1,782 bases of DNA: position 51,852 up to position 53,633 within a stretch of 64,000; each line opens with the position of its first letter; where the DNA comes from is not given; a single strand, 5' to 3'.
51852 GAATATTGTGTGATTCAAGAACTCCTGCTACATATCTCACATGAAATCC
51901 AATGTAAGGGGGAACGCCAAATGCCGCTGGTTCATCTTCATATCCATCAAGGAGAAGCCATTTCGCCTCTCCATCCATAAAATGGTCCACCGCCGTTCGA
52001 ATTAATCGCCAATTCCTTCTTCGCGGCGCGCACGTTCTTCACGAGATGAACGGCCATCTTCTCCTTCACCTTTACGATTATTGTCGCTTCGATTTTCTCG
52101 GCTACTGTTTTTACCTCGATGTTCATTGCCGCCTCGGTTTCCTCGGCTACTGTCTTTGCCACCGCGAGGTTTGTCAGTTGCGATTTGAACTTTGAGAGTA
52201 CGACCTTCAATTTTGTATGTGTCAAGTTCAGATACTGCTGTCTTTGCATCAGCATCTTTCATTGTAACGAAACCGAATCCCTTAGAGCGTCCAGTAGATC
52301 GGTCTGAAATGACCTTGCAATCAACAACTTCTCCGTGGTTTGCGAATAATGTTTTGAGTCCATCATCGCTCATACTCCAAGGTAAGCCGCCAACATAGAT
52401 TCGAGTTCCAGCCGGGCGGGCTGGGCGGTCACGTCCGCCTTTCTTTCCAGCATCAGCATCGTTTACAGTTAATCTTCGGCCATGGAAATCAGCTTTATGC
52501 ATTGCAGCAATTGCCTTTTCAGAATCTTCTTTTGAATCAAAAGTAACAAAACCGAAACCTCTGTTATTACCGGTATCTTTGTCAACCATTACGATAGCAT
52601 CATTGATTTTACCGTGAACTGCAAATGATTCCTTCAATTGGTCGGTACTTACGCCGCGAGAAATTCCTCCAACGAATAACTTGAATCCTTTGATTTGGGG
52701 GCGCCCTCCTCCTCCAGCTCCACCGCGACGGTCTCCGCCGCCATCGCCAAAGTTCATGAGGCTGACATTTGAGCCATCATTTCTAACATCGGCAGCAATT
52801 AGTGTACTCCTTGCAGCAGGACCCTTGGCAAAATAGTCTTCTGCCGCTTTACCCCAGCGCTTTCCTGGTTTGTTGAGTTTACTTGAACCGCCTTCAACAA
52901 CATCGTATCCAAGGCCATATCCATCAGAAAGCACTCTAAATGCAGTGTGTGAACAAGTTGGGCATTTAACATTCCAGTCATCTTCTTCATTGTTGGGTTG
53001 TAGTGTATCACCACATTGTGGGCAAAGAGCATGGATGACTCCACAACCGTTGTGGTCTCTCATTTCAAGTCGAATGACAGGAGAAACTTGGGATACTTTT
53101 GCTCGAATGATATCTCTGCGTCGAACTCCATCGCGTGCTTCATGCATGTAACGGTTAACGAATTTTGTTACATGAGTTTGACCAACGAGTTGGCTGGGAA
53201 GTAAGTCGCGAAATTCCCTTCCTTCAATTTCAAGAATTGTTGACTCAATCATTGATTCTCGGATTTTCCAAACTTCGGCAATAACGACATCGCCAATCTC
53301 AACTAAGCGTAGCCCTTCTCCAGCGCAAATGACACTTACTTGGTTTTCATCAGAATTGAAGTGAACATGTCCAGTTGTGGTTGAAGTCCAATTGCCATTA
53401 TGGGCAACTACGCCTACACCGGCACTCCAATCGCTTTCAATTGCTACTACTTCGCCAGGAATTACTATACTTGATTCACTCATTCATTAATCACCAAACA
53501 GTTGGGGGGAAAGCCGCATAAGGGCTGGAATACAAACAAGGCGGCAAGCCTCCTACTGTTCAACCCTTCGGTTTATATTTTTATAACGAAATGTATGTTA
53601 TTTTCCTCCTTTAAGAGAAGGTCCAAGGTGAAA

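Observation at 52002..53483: Csl4 exosome-cap protein fused to two RRM domains and an RGG-like tail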

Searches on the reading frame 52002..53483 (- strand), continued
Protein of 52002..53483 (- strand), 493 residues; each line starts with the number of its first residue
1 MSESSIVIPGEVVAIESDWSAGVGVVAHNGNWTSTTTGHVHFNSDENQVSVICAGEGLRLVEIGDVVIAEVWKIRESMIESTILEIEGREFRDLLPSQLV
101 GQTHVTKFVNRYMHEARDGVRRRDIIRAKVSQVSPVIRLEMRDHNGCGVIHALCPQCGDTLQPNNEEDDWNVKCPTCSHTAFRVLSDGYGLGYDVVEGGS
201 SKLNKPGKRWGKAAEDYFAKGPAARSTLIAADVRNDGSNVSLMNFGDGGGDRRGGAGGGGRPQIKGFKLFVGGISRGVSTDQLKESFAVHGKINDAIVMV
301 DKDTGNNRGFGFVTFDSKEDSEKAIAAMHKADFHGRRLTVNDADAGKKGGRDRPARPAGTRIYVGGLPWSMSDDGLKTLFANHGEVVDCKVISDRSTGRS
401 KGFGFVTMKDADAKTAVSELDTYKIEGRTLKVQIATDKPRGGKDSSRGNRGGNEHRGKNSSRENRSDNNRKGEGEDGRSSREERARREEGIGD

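Call 78: search_protein_families(library=ncbifam, proteins=[P0041], max_evalue=0.00001)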
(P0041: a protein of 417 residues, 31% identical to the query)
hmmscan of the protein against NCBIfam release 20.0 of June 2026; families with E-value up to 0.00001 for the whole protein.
P0041 (417 aa): 10 families
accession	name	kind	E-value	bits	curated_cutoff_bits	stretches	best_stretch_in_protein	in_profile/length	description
NF034126.3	PRK09521.1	equivalog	2.2e-26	92.8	90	1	8-191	2-178/180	exosome complex RNA-binding protein Csl4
NF058537.1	Rbp_regulator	equivalog_domain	2.4e-22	79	100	1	329-405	2-78/79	RNA-binding regulator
TIGR01622.1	SF-CC1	subfamily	7.2e-20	71.4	231.65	1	295-402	190-295/500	splicing factor, CC1-like family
TIGR04272.1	cxxc_cxxc_Mbark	domain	2.8e-13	49.3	36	1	262-296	1-35/37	CxxC-x17-CxxC domain-containing protein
TIGR01628.1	PABP-1234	subfamily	1.1e-11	44.7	497.1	1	304-400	156-255/595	polyadenylate binding protein, human types 1, 2, 3, 4 family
TIGR01648.1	hnRNP-R-Q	subfamily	4.8e-11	42.2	317.85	1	321-399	53-131/577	hnRNP-R, Q splicing factor family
TIGR01661.1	ELAV_HUD_SF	subfamily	5.5e-11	42.6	279.1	1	317-394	80-157/351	ELAV/HuD family splicing factor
TIGR01642.1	U2AF_lg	subfamily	4.8e-10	38.5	310.3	1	315-405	285-375/510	U2 snRNP auxilliary factor, large subunit, splicing factor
TIGR01645.1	half-pint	subfamily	2.8e-09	36.3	443.95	1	328-401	108-179/607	poly-U binding splicing factor, half-pint family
TIGR01659.1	sex-lethal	subfamily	7.9e-09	35.6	486.2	1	317-391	184-258/346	sex-lethal family splicing factor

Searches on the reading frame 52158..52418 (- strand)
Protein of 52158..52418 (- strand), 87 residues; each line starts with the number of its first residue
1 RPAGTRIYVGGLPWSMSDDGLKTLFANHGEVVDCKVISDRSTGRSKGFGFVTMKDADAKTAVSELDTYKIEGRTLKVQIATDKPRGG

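Call 78: search_protein_families(library=ncbifam, proteins=[window:52158-52418:-], max_evalue=0.00001)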
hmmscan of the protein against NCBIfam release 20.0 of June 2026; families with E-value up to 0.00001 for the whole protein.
seq(87 aa): 8 families
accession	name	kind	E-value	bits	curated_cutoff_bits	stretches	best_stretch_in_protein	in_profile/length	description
NF058537.1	Rbp_regulator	equivalog_domain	4e-26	91.1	100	1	7-83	2-79/79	RNA-binding regulator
TIGR01622.1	SF-CC1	subfamily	1.2e-18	67.5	231.65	1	4-82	219-298/500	splicing factor, CC1-like family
TIGR01661.1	ELAV_HUD_SF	subfamily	2.9e-15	56.7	279.1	1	5-81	4-81/351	ELAV/HuD family splicing factor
TIGR01642.1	U2AF_lg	subfamily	1.7e-14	53.2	310.3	1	5-81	297-374/510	U2 snRNP auxilliary factor, large subunit, splicing factor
TIGR01628.1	PABP-1234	subfamily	3.4e-13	49.6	497.1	1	4-83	285-364/595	polyadenylate binding protein, human types 1, 2, 3, 4 family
TIGR01659.1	sex-lethal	subfamily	4.7e-10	39.6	486.2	1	5-80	194-272/346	sex-lethal family splicing factor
TIGR01648.1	hnRNP-R-Q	subfamily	1.1e-09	37.6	317.85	1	3-85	57-140/577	hnRNP-R, Q splicing factor family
TIGR01645.1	half-pint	subfamily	1.7e-08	33.7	443.95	1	7-80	204-277/607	poly-U binding splicing factor, half-pint family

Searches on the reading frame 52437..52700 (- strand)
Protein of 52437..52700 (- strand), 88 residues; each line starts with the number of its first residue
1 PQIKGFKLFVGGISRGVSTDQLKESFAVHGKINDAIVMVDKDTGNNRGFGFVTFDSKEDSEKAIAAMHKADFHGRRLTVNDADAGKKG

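Call 53: find_homologous_proteins(query=window:52437-52700:-, max_evalue=0.000001)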
Query seq(88 aa): 1 candidates shared short words with the query, none scored E <= 0.000001.

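Call 78: search_protein_families(library=ncbifam, proteins=[window:52437-52700:-], max_evalue=0.00001)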
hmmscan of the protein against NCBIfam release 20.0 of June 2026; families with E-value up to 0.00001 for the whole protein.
seq(88 aa): 8 families
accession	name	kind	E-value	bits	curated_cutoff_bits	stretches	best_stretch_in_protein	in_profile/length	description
NF058537.1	Rbp_regulator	equivalog_domain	1.9e-18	66.5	100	1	8-83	2-77/79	RNA-binding regulator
TIGR01622.1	SF-CC1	subfamily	8.8e-15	54.7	231.65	1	4-82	218-296/500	splicing factor, CC1-like family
TIGR01628.1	PABP-1234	subfamily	2e-14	53.7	497.1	1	3-82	283-361/595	polyadenylate binding protein, human types 1, 2, 3, 4 family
TIGR01661.1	ELAV_HUD_SF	subfamily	1.1e-10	41.6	279.1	1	2-67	86-151/351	ELAV/HuD family splicing factor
TIGR01659.1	sex-lethal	subfamily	3.1e-10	40.2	486.2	1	2-69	190-257/346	sex-lethal family splicing factor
TIGR01648.1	hnRNP-R-Q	subfamily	4.9e-10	38.8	317.85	1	4-76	57-129/577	hnRNP-R, Q splicing factor family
TIGR01642.1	U2AF_lg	subfamily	7.7e-10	37.9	310.3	1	7-87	298-378/510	U2 snRNP auxilliary factor, large subunit, splicing factor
TIGR01645.1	half-pint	subfamily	3.9e-08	32.5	443.95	1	4-80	199-275/607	poly-U binding splicing factor, half-pint family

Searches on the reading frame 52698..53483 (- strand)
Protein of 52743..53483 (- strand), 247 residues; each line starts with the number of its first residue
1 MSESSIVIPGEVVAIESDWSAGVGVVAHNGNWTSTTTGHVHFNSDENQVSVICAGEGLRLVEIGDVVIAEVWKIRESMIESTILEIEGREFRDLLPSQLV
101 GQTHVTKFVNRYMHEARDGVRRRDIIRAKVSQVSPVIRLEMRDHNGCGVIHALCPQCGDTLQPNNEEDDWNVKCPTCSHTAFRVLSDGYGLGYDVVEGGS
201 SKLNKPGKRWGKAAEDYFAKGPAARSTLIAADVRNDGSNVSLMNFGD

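Call 16: find_homologous_proteins(query=window:52743-53483:-, max_evalue=0.001)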
Query seq(247 aa) (247 aa): 1 proteins with E <= 0.001 among 512 candidates.
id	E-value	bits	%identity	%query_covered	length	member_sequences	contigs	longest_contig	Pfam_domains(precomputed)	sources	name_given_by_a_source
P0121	6.2e-9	53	28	77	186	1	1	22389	PF14382.13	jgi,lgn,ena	jgi:exosome complex component CSL4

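Call 20: search_solved_structures(query=window:52743-53483:-, max_evalue=10, show_alignments=3)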
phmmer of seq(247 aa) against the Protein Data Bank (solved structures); distinct sequences matched with E-value up to 10: 6.
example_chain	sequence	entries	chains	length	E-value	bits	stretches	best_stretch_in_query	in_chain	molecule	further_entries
2ba1_A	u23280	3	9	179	5.3e-10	42.1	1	6-192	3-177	Archaeal exosome RNA binding protein CSL4 | Putative uncharacterized protein AF_0206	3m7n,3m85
3sgi_A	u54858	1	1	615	0.13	14.6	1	113-177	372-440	DNA ligase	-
8pel_I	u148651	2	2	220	0.57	12.5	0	4-43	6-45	Putative exosome 3'->5 protein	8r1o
8zhw_A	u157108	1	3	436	1.3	11.3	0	24-92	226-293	Glycoprotein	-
9i5v_m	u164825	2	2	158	1.7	11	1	92-118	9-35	Small ribosomal subunit protein uS7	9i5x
4c2m_I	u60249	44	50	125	1.8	10.9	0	126-160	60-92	DNA-DIRECTED RNA POLYMERASE I SUBUNIT RPA12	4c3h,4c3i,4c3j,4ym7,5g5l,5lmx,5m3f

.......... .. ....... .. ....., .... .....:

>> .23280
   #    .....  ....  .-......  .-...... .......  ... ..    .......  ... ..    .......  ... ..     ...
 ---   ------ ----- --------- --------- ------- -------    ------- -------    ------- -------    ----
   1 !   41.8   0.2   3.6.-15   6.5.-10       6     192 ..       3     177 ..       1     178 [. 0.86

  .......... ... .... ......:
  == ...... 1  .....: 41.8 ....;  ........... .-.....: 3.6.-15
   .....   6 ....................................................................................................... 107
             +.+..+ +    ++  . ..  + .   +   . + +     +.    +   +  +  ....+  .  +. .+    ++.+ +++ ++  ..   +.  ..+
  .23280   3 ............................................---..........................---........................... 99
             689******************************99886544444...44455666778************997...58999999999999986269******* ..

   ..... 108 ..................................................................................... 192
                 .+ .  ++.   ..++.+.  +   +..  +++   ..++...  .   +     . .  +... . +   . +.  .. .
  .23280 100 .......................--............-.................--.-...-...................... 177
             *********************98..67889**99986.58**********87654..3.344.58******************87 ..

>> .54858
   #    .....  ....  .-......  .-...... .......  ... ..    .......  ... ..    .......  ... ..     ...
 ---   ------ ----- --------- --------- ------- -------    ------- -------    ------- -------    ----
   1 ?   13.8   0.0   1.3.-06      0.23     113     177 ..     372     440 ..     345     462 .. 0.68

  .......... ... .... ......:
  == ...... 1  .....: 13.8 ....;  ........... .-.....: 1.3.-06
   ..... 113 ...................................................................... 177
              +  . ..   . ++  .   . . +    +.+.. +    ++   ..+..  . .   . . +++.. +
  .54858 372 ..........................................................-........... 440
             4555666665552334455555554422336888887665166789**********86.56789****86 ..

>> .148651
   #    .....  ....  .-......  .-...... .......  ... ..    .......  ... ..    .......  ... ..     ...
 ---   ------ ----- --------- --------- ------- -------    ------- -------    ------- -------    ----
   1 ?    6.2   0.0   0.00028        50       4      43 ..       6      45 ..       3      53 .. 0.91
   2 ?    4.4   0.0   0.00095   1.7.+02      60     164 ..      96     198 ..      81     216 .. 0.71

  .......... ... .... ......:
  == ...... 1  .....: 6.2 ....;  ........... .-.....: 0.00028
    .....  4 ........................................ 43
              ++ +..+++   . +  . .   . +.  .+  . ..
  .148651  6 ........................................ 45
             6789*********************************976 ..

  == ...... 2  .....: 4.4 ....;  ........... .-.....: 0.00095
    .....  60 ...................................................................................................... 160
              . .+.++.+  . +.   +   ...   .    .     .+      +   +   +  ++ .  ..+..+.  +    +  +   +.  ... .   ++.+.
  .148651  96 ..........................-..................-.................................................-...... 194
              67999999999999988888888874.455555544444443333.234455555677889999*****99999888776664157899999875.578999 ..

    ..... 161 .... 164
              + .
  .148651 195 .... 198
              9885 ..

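Call 29: find_encoding_contigs(protein=P0121, flank=10000, max_places=2)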
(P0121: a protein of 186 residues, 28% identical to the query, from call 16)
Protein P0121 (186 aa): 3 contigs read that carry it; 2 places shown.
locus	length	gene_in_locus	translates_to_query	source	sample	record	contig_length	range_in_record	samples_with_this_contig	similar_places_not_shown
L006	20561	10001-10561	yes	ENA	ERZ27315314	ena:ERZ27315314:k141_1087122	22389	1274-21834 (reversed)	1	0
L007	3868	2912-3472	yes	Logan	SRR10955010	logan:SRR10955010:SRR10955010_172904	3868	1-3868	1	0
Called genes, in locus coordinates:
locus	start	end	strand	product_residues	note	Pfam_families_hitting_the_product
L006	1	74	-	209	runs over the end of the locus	?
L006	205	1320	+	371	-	PF02073:Peptidase_M29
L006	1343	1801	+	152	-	PF01161:PBP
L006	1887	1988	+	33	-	-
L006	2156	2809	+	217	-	PF01596:Methyltransf_3, PF01135:PCMT (weak), PF13578:Methyltransf_24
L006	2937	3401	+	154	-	-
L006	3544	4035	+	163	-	PF14542:Acetyltransf_CG (faint), PF00583:Acetyltransf_1, PF13508:Acetyltransf_7, PF13673:Acetyltransf_10 (weak)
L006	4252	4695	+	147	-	PF12840:HTH_20 (weak), PF13384:HTH_23 (faint), PF13404:HTH_AsnC-type, PF13412:HTH_24, PF01037:AsnC_trans_reg (weak)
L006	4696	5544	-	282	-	PF01493:GXGXG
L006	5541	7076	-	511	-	PF04898:Glu_syn_central (weak), PF01645:Glu_synthase, PF04898:Glu_syn_central (weak), PF00478:IMPDH, PF01070:FMN_dh (weak)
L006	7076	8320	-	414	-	PF00310:GATase_2 (weak), PF13522:GATase_6 (weak), PF13537:GATase_7 (faint)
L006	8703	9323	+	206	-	PF01381:HTH_3, PF12844:HTH_19, PF13560:HTH_31, PF00571:CBS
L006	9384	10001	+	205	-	PF03602:Cons_hypoth95 (weak), PF01170:UPF0020, PF05175:MTS, PF06325:PrmA, PF02475:TRM5-TYW2_MTfase (weak), PF13847:Methyltransf_31, PF08241:Methyltransf_11 (faint), PF13649:Methyltransf_25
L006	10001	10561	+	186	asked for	PF14382:ECR1_N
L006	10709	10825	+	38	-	-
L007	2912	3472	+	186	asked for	PF14382:ECR1_N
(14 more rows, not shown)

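Call 37: search_protein_families(library=pfam, proteins=[P0121], max_evalue=0.01)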
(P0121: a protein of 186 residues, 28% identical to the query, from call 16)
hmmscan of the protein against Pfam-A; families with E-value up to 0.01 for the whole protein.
P0121 (186 aa): 3 families
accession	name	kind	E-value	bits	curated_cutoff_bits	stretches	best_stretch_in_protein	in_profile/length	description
PF14382.12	ECR1_N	-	3.4e-10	40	27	1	7-41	2-36/38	Exosome complex exonuclease RRP4 N-terminal region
PF00575.29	S1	-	0.00051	20.8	22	1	94-130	26-62/74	S1 RNA binding domain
PF22625.2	ECR1_N_2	-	0.0028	17.8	27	1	7-42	4-40/51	Exosome RNA binding protein RRP4 N-terminal domain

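Call 74: predict_structure(alignment_id=A3)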
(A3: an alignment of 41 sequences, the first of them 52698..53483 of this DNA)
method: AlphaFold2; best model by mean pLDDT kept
length: 262 residues; sequences in the alignment: 41
mean_pLDDT: 82.4   pTM: 0.65
mean pLDDT of the five models: 82.4, 82.2, 81.2, 80.8, 79.5
residues with pLDDT >= 90: 144; 70-90: 67; 50-70: 21; < 50: 30
segments of 3 or more residues with pLDDT < 50: 1-3, 229-233, 243-262
pLDDT, mean of each block of 10 residues (from residue 1): 66 93 92 89 93 70 94 94 86 79 96 91 95 95 94 90 92 93 94 84 90 89 63 51 42 35 33
secondary structure, 60 per line:
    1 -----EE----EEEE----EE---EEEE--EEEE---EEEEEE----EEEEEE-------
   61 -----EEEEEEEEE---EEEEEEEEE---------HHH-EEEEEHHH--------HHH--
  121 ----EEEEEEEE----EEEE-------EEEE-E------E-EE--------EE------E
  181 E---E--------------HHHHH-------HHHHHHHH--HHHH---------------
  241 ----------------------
elements in order: E12-15 E25-28 E31-34 E38-43 E48-53 E66-74 E78-86 E100-104 E125-132 E137-140 E148-151 H200-204 H212-219 H222-225

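Call 76: fold_search(model_id=the predicted structure, library=pdb)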
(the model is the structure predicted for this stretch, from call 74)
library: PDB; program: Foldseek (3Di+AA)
matches with E <= 10: 636; with E <= 0.001: 68
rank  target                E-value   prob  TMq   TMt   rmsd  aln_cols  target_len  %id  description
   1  2ba1_A                1.3e-15  1.00  0.48  0.68   6.3       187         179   25  Archaeal exosome core (released 2005-11-22)
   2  8r1o_I                1.7e-12  1.00  0.41  0.59   7.6       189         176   23  Structure of C. thermophilum RNA exosome core (released 2024-07-17)
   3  8pel_I                4.9e-12  1.00  0.43  0.62   8.1       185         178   24  Structure of C. thermophilum RNA exosome core (released 2024-06-26)
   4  5okz_S                5.8e-12  1.00  0.42  0.51   8.3       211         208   20  Crystal Strucrure of the Mpp6 Exosome complex (released 2017-08-30)
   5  6d6q_I                7.7e-12  1.00  0.43  0.59   6.9       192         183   22  Human nuclear exosome-MTR4 RNA complex - overall reconstruction (released 2018-06-20)
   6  9g8n_J                1.8e-11  1.00  0.42  0.58   8.5       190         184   22  80S-bound human Ski2-exosome complex (released 2024-10-16)
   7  8qcf_J                1.8e-11  1.00  0.39  0.44  10.6       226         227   19  yeast cytoplasmic exosome-Ski2 complex degrading a RNA substrate (released 2024-01-10)
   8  5okz_m                6.0e-11  1.00  0.42  0.56   7.3       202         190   21  Crystal Strucrure of the Mpp6 Exosome complex (released 2017-08-30)
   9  5vzj_I                1.7e-10  1.00  0.43  0.53   7.3       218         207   20  STRUCTURE OF A TWELVE COMPONENT MPP6-NUCLEAR RNA EXOSOME COMPLEX BOUND TO RNA (released 2017-08-02)
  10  2nn6_I                2.5e-10  1.00  0.45  0.63   6.7       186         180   21  Structure of the human RNA exosome composed of Rrp41, Rrp45, Rrp46, Rrp43, Mtr3, Rrp42, Csl4, Rrp4, and Rrp40 (released 2006-12-26)
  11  4oo1_I                3.5e-10  1.00  0.43  0.51   8.9       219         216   20  Structure of an Rrp6-RNA exosome complex bound to poly(A) RNA (released 2014-07-02)
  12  5k36_I                3.5e-10  1.00  0.43  0.49   8.4       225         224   18  Structure of an eleven component nuclear RNA exosome complex bound to RNA (released 2016-11-02)
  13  5c0w_I                5.6e-10  1.00  0.42  0.48   9.4       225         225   19  Structure of a 12-subunit nuclear exosome complex bound to single-stranded RNA substrates (released 2015-07-29)
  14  5jea_I                8.3e-10  1.00  0.38  0.42  12.1       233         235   18  Structure of a cytoplasmic 11-subunit RNA exosome complex including Ski7, bound to RNA (released 2016-07-13)
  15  4ifd_I                1.1e-09  1.00  0.41  0.46  10.2       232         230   18  Crystal structure of an 11-subunit eukaryotic exosome complex bound to RNA (released 2013-02-06)
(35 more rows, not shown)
